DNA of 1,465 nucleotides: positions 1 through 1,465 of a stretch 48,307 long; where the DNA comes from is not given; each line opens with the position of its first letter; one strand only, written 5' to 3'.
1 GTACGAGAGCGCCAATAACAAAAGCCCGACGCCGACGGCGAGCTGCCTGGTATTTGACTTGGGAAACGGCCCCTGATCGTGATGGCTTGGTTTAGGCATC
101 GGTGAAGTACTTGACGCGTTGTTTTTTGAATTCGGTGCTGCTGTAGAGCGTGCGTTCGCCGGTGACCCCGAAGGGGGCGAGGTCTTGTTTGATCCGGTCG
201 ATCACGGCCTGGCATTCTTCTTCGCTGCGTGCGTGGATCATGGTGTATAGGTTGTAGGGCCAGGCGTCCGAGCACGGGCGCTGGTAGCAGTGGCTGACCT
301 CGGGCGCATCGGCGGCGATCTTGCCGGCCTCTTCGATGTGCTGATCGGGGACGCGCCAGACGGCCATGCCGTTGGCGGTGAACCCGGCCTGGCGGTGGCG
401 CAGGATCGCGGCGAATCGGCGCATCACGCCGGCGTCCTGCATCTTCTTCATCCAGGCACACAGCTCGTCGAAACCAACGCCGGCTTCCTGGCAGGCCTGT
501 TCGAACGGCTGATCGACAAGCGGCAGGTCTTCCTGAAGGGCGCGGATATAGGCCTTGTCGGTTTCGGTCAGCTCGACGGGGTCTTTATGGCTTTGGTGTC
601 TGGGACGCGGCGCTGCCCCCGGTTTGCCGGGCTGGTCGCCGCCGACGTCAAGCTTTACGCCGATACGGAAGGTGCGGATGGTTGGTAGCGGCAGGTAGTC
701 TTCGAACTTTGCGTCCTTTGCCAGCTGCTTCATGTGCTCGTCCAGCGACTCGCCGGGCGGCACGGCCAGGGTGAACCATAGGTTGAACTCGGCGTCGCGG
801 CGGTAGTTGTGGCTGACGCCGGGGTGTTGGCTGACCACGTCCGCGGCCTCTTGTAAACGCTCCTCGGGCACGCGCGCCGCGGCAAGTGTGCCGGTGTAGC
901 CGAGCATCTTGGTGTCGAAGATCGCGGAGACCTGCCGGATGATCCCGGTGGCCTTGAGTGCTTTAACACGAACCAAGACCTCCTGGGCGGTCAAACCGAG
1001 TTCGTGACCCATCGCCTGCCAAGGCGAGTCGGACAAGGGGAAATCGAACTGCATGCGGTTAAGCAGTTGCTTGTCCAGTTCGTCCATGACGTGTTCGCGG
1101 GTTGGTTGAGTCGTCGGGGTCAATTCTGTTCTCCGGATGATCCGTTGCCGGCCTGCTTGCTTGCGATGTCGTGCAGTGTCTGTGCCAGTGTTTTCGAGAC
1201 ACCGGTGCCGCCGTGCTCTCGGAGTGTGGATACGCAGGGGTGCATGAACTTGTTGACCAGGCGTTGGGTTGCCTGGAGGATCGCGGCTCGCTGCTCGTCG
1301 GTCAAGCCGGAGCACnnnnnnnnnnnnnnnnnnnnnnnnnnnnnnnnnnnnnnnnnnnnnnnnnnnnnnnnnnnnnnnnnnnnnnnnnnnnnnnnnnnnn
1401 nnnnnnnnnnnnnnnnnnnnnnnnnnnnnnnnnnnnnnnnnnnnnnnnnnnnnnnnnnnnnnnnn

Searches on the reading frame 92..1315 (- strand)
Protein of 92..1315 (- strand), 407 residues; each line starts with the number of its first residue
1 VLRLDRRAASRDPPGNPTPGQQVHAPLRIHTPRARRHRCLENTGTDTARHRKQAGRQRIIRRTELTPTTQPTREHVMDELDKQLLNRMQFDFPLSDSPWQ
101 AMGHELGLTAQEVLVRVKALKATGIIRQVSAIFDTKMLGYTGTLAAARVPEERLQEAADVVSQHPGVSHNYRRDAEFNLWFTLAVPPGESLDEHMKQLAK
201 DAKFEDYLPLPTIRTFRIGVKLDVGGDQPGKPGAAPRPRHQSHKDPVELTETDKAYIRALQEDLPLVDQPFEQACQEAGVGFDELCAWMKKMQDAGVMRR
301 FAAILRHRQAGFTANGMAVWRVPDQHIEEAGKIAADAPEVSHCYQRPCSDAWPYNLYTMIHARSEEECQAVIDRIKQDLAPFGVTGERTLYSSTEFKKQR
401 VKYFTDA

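Call 10: search_protein_families(library=pfam, proteins=[window:92-1315:-])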
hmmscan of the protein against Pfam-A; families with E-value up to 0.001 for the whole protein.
window:92-1315:- (407 aa): 3 families
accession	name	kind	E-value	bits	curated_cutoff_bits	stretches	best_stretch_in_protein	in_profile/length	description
PF17805.7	AsnC_trans_reg2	-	2e-52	175.7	27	2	309-397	1-86/86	AsnC-like ligand binding domain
PF22451.2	NirdL-like_HTH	-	4.5e-28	97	27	2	81-127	1-47/47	Siroheme decarboxylase NirDL-like HTH domain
PF13404.12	HTH_AsnC-type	-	1.7e-09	37.8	27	1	77-121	1-42/42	AsnC-type helix-turn-helix domain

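Call 32: search_protein_families(library=ncbifam, proteins=[window:92-1087:-])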
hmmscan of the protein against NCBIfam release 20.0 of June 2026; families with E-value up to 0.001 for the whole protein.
window:92-1087:- (331 aa): 7 families
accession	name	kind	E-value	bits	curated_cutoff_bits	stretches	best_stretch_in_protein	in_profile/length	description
NF040708.3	Siroheme_Dcarb_AhbA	equivalog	6.1e-75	249.8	140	2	5-148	1-144/144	siroheme decarboxylase subunit alpha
NF040707.3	Siroheme_Dcarb_AhbB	equivalog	2.4e-74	247.9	125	2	181-327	2-146/146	siroheme decarboxylase subunit beta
NF053758.1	ChrTpTrnRegChrS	equivalog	4.7e-07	29.7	250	0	1-96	12-105/158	chromate efflux transcriptional regulator ChrS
NF040947.1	trans_reg_LysM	equivalog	4.5e-06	26.5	180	0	1-58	1-55/136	HTH-type transcriptional regulator LysM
NF040820.1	trans_reg_LrpA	equivalog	5.3e-06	26.4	250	1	2-117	3-116/141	HTH-type transcriptional regulator LrpA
NF041396.1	TranRegLrp_Halo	equivalog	1.8e-05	24.6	190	1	2-129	4-129/149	HTH-type transcriptional regulator Lrp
NF008384.0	PRK11179.1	equivalog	4.9e-05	23.2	227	1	1-65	7-68/153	transcriptional regulator AsnC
